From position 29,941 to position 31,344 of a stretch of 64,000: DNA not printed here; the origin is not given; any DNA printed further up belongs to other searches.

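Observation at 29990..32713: TPP riboswitch controlling an orphan TRAP-family solute-binding protein followed by thiM-thiE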

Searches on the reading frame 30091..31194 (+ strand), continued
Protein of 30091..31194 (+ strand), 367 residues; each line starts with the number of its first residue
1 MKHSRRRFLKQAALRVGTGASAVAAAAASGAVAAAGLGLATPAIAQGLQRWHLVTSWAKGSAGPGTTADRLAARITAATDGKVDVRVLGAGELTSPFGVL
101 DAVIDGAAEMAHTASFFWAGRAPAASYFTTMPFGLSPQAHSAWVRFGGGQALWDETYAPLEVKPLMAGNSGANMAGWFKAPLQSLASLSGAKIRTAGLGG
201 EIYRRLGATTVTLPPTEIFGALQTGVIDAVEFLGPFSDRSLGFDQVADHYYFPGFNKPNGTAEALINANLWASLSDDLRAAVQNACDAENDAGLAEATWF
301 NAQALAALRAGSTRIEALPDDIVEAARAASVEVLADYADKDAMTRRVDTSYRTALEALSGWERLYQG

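Call 34: search_solved_structures(query=window:30091-31194:+, max_evalue=1e-45, show_alignments=5)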
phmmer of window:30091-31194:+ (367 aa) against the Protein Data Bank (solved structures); distinct sequences matched with E-value up to 1e-45: 6.
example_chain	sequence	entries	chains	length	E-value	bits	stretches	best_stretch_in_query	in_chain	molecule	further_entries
7ug8_A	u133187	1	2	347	4.5e-65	223.6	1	49-348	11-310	Ketoacid-binding protein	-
4yzz_A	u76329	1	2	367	4.7e-61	210.4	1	25-364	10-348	TRAP TRANSPORTER SOLUTE BINDING PROTEIN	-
4yic_A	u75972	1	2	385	5.5e-61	210.1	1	25-364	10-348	TRAP TRANSPORTER SOLUTE BINDING PROTEIN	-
5cm6_A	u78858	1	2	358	1.3e-54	189.2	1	43-363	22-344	TRAP dicarboxylate transporter-DctP subunit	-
2hzk_A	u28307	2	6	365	1e-51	179.7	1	24-346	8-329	TRAP-T family sorbitol/mannitol transporter, periplasmic binding protein, SmoM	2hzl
4pet_A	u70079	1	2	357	2.6e-49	171.8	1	49-363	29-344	Extracellular solute-binding protein, family 7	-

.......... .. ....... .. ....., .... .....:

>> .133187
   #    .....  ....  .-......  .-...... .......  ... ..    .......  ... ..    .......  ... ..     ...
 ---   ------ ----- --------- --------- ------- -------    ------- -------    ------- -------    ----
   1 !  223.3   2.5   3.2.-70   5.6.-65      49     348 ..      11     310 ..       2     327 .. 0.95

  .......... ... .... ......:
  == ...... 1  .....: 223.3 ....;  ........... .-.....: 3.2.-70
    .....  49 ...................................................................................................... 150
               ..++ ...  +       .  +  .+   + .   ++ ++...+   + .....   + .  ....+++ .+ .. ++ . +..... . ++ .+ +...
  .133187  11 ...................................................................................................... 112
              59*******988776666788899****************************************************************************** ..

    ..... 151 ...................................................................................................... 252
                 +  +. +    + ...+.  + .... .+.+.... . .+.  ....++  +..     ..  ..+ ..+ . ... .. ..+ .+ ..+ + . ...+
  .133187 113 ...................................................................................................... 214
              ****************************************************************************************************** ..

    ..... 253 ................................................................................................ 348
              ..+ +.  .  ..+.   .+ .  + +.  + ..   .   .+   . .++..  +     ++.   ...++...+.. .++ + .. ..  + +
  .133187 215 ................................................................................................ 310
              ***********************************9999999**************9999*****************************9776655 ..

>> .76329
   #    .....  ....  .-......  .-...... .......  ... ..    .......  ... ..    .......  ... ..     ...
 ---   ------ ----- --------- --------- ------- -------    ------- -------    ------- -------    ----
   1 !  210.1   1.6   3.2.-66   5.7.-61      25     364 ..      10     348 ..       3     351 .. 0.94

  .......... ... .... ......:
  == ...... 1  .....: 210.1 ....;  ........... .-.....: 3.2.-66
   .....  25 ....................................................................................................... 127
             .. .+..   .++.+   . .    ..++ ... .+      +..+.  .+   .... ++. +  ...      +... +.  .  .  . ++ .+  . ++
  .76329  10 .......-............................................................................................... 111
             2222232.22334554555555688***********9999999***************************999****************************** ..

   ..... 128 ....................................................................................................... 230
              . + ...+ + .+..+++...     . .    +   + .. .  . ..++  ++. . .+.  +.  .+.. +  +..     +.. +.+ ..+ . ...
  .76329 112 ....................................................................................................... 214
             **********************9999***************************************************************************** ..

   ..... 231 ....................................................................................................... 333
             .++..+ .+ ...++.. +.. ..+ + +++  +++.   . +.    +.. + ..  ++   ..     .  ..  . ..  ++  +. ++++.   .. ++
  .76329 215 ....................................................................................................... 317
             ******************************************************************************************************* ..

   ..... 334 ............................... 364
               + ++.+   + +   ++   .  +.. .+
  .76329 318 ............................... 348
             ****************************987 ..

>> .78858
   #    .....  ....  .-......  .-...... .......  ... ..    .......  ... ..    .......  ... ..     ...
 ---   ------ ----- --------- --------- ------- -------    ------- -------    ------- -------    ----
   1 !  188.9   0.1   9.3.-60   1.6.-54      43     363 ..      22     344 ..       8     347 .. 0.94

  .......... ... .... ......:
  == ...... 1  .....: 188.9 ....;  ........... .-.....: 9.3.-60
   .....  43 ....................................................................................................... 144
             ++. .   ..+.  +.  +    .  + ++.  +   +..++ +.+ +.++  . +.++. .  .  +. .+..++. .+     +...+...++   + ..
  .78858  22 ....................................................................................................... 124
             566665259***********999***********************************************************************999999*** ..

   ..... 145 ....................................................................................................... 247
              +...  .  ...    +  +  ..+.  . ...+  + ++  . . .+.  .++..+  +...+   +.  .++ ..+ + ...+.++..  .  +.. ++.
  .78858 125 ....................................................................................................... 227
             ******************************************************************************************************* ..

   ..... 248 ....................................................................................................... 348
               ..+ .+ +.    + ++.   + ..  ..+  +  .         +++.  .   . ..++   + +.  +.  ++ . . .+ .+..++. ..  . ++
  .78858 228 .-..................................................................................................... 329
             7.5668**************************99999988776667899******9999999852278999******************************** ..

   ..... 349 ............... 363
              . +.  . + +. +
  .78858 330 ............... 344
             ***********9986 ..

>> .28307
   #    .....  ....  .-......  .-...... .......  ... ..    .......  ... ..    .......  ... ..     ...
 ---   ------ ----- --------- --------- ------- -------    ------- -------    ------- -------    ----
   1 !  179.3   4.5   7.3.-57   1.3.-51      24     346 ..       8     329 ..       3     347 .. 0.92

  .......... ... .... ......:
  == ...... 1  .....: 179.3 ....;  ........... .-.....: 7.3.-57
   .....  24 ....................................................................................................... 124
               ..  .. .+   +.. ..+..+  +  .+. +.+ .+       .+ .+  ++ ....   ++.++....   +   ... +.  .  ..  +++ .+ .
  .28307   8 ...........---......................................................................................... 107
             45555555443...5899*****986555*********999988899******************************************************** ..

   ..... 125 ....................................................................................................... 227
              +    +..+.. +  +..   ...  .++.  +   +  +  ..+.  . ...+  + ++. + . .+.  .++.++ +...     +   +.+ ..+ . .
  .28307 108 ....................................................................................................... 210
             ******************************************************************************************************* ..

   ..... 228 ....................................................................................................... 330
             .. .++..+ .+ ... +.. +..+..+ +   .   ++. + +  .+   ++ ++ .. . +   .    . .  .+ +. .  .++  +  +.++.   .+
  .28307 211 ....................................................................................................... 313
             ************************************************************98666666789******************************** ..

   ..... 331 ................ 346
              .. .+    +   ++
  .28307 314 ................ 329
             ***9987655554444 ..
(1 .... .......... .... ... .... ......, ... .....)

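Call 41: find_encoding_contigs(protein=P0049, flank=10000, max_places=1)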
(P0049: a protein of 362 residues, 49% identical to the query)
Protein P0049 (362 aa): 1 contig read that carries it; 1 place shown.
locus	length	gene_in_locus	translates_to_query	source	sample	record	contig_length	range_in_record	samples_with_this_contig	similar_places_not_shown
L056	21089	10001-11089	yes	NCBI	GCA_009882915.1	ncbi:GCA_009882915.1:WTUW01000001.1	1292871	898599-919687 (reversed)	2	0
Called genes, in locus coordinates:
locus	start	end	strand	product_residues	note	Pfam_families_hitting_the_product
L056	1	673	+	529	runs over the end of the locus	PF01494:FAD_binding_3, PF21274:Rng_hyd_C (faint)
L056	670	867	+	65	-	PF10932:DUF2783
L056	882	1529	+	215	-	PF02798:GST_N, PF13417:GST_N_3, PF13409:GST_N_2, PF13410:GST_C_2 (weak)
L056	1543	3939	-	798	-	PF05226:CHASE2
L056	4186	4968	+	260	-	PF13468:Glyoxalase_3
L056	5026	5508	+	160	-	PF01575:MaoC_dehydratas, PF13452:FAS1_DH_region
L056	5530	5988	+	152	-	PF01575:MaoC_dehydratas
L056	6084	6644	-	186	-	PF13637:Ank_4, PF12796:Ank_2, PF13857:Ank_5 (weak), PF00023:Ank, PF13606:Ank_3 (weak)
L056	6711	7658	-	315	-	-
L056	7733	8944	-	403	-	PF07690:MFS_1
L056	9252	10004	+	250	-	PF02110:HK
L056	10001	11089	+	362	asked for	PF03480:DctP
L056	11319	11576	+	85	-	PF04226:Transgly_assoc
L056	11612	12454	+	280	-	PF00561:Abhydrolase_1 (faint), PF12697:Abhydrolase_6 (faint), PF00326:Peptidase_S9 (weak), PF12146:Hydrolase_4 (weak)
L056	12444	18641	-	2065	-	PF00109:ketoacyl-synt, PF02801:Ketoacyl-synt_C, PF16197:KAsynt_C_assoc, PF22336:RhiE-like_linker, PF22621:CurL-like_PKS_C, PF00698:Acyl_transf_1, PF21394:Beta-ketacyl_N, PF00106:adh_short, +6 more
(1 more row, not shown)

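Call 42: find_encoding_contigs(protein=P0031, flank=10000, max_places=1)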
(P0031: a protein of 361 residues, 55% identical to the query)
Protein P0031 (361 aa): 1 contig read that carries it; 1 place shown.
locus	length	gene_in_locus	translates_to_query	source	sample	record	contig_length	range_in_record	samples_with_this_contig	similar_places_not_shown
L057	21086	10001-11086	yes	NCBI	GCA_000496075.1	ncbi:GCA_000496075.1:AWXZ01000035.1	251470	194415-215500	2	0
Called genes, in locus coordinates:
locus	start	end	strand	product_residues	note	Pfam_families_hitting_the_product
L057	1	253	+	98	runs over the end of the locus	PF13466:STAS_2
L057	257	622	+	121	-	PF00072:Response_reg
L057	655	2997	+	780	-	PF01627:Hpt, PF02895:H-kinase_dim, PF02518:HATPase_c, PF01584:CheW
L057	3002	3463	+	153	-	PF01584:CheW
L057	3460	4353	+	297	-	PF03705:CheR_N, PF01739:CheR, PF08242:Methyltransf_12 (faint)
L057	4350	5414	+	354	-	PF00072:Response_reg, PF01339:CheB_methylest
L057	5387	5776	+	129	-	PF00072:Response_reg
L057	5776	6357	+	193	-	PF03975:CheD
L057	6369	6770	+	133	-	-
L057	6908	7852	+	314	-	PF00892:EamA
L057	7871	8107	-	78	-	PF01037:AsnC_trans_reg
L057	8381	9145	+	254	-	PF02110:HK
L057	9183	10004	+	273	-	PF08543:Phos_pyr_kin, PF00294:PfkB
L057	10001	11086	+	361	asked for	PF03480:DctP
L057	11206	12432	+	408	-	PF07995:GSDH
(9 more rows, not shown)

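Call 43: find_encoding_contigs(protein=P0024, flank=10000, max_places=1)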
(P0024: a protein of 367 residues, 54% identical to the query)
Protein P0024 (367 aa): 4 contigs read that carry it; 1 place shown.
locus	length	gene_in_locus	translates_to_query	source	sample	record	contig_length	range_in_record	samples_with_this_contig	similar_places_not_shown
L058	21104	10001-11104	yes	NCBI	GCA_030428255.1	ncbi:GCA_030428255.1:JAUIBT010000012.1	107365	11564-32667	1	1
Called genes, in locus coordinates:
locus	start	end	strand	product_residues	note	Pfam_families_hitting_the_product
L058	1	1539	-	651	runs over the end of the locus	PF16177:ACAS_N, PF00501:AMP-binding, PF13193:AMP-binding_C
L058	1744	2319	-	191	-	PF00300:His_Phos_1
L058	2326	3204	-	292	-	PF02654:CobS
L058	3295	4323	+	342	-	PF02277:DBI_PRT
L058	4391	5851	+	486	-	PF00512:HisKA (faint), PF02518:HATPase_c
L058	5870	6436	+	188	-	PF00072:Response_reg, PF02954:HTH_8 (faint)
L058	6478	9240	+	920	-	PF00133:tRNA-synt_1, PF01406:tRNA-synt_1e (faint), PF09334:tRNA-synt_1g, PF13603:tRNA-synt_1_2, PF00133:tRNA-synt_1, PF09334:tRNA-synt_1g (weak), PF08264:Anticodon_1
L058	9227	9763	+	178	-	PF04390:LptE (weak)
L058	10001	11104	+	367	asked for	PF03480:DctP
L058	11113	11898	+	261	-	PF02110:HK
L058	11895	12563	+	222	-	PF02581:TMP-TENI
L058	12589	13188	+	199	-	PF05494:MlaC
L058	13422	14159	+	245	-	PF02397:Bac_transf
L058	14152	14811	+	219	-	PF01066:CDP-OH_P_transf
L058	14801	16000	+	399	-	-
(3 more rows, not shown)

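Call 44: find_encoding_contigs(protein=P0098, flank=10000, max_places=1)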
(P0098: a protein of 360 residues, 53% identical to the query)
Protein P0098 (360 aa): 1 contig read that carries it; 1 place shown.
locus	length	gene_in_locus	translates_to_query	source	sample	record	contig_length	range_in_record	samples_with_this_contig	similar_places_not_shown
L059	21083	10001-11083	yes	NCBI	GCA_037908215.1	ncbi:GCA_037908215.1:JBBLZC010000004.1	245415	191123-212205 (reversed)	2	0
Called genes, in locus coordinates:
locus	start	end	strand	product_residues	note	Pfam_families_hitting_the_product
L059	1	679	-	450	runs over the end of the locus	PF00672:HAMP, PF00512:HisKA, PF02518:HATPase_c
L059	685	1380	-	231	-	PF00072:Response_reg, PF00486:Trans_reg_C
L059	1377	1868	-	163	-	PF12802:MarR_2, PF13412:HTH_24, PF01047:MarR, PF13463:HTH_27 (weak), PF01022:HTH_5 (weak), PF08279:HTH_11 (weak), PF12840:HTH_20, PF13545:HTH_Crp_2 (weak), +2 more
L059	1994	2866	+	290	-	PF01063:Aminotran_4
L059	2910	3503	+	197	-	PF18306:LDcluster4, PF03641:Lysine_decarbox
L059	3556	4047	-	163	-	PF02556:SecB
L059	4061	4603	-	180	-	PF00300:His_Phos_1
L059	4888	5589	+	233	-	PF04280:Tim44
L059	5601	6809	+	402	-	PF03562:MltA, PF06725:3D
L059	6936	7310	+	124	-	-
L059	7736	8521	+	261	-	PF02110:HK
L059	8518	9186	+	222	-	PF02581:TMP-TENI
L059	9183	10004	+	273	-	PF08543:Phos_pyr_kin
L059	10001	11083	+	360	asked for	PF03480:DctP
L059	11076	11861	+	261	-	PF00005:ABC_tran, PF13191:AAA_16 (weak), PF13304:AAA_21 (faint)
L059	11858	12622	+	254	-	PF00528:BPD_transp_1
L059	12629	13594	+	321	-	PF13379:NMT1_2 (weak), PF09084:NMT1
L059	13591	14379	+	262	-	PF02110:HK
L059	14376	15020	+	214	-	PF02581:TMP-TENI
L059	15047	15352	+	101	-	-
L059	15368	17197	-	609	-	PF00999:Na_H_Exchanger, PF02254:TrkA_N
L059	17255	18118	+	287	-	PF02230:Abhydrolase_2 (faint)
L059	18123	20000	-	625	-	PF13581:HATPase_c_2 (faint), PF08447:PAS_3 (weak), PF07536:HWE_HK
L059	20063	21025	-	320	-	PF00389:2-Hacid_dh, PF02826:2-Hacid_dh_C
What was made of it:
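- In L059 the receptor gene is followed directly by ABC ATPase and permease genes (call 44).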

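Call 54: search_protein_families(library=ncbifam, proteins=[L059:11076-11861:+, L059:11858-12622:+, L059:12629-13594:+, L059:15047-15352:+, L059:6936-7310:+], max_evalue=0.001)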
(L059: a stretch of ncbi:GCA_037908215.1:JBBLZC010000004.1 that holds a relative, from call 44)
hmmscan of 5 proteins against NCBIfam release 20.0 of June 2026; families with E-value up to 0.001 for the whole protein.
L059:11076-11861:+ (261 aa): 175 families (the best 25 are shown)
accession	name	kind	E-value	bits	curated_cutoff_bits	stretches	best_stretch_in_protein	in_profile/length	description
NF008421.0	PRK11248.1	equivalog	8.8e-40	136.8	357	1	24-217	10-206/255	taurine ABC transporter ATP-binding subunit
NF008420.0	PRK11247.1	equivalog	1.2e-35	122.9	395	1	24-251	21-243/257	aliphatic sulfonates ABC transporter ATP-binding protein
TIGR03415.1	ABC_choXWV_ATP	equivalog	1.4e-35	123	483.75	1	43-214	52-239/382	choline ABC transporter ATP-binding protein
TIGR01186.1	proV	subfamily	2.8e-33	115.5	326.6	1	33-213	11-203/363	betaine/proline/choline family ABC transporter ATP-binding protein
TIGR03265.1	PhnT2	equivalog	2.2e-32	112.7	457.7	1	29-213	18-208/353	putative 2-aminoethylphosphonate ABC transporter ATP-binding protein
TIGR01184.1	ntrCD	subfamily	1.4e-30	106.6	291.8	1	37-225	7-200/230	nitrate ABC transporter ATP-binding protein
TIGR03258.1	PhnT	equivalog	2.2e-30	105.9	499.15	1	12-213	5-213/359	2-aminoethylphosphonate ABC transport system ATP-binding subunit PhnT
TIGR01187.1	potA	subfamily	9.8e-30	103.7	355.6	1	46-214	1-175/325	polyamine ABC transporter ATP-binding protein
NF008039.0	PRK10771.1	equivalog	1.7e-29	102.9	298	1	35-213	17-203/234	thiamine ABC transporter ATP-binding protein ThiQ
TIGR01277.1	thiQ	equivalog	1.9e-29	102.8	245.05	1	43-214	26-203/213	thiamine ABC transporter ATP-binding protein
NF040873.1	AztA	equivalog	3.1e-29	101.9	220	1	25-205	2-184/191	zinc ABC transporter ATP-binding protein AztA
NF006987.0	PRK09452.1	equivalog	3.4e-29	101.7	482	1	24-214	26-222/378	spermidine/putrescine ABC transporter ATP-binding protein PotA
NF040840.2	tungstate_WtpC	equivalog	1.1e-28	100.5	440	1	33-213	18-204/347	tungstate ABC transporter ATP-binding protein WtpC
TIGR00968.1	3a0106s01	subfamily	1.7e-28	99.7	342.75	1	29-214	14-205/237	sulfate ABC transporter ATP-binding protein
NF040729.1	ABC_ATP_SaoA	equivalog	6.6e-28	97.8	360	1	31-215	21-208/248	ABC transporter ATP-binding protein SaoA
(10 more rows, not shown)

L059:11858-12622:+ (254 aa): 7 families
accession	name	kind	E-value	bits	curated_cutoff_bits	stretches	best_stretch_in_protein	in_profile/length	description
NF040733.1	ABC_perm_U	equivalog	1.1e-30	106.9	295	1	5-244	9-249/251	ABC transporter permease subunit SaoP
NF008470.0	PRK11365.1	equivalog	3.7e-24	85.5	347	1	6-246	13-255/263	aliphatic sulfonate ABC transporter permease SsuC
NF007545.0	PRK10160.1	equivalog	1.6e-20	73.7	342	1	10-245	30-272/275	taurine ABC transporter permease TauC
TIGR01183.1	ntrB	equivalog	5.6e-11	42.5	209.05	1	53-229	19-195/202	nitrate ABC transporter permease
NF008196.0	PRK10952.1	equivalog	7.6e-09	34.8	439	1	51-238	144-326/356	glycine betaine/L-proline ABC transporter permease ProW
TIGR03416.1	ABC_choXWV_perm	equivalog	1.7e-08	34.3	363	1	55-229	90-263/267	choline ABC transporter permease subunit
NF040932.1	ABC_arch_GlcU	equivalog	0.00045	19.9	340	1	44-176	57-194/272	glucose ABC transporter permease GlcU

L059:12629-13594:+ (321 aa): 3 families
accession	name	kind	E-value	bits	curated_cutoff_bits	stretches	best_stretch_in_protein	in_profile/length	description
TIGR01728.1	SsuA_fam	subfamily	1.1e-20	74.1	163.5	1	33-310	3-282/290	aliphatic sulfonate ABC transporter substrate-binding protein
TIGR02122.1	TRAP_TAXI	subfamily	1.5e-06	27.4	84.35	1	101-179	113-193/320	TAXI family TRAP transporter solute-binding subunit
NF008588.0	PRK11553.1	subfamily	1.4e-05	24.3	299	1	97-162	95-161/319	aliphatic sulfonate ABC transporter substrate-binding protein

L059:15047-15352:+ (101 aa): 0 families

L059:6936-7310:+ (124 aa): 0 families
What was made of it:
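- This is the known HMP importer type, so the pyrimidine route is already covered there (calls 44, 54). L059 already has an NMT1-type HMP ABC importer in the same operon (calls 44, 54).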
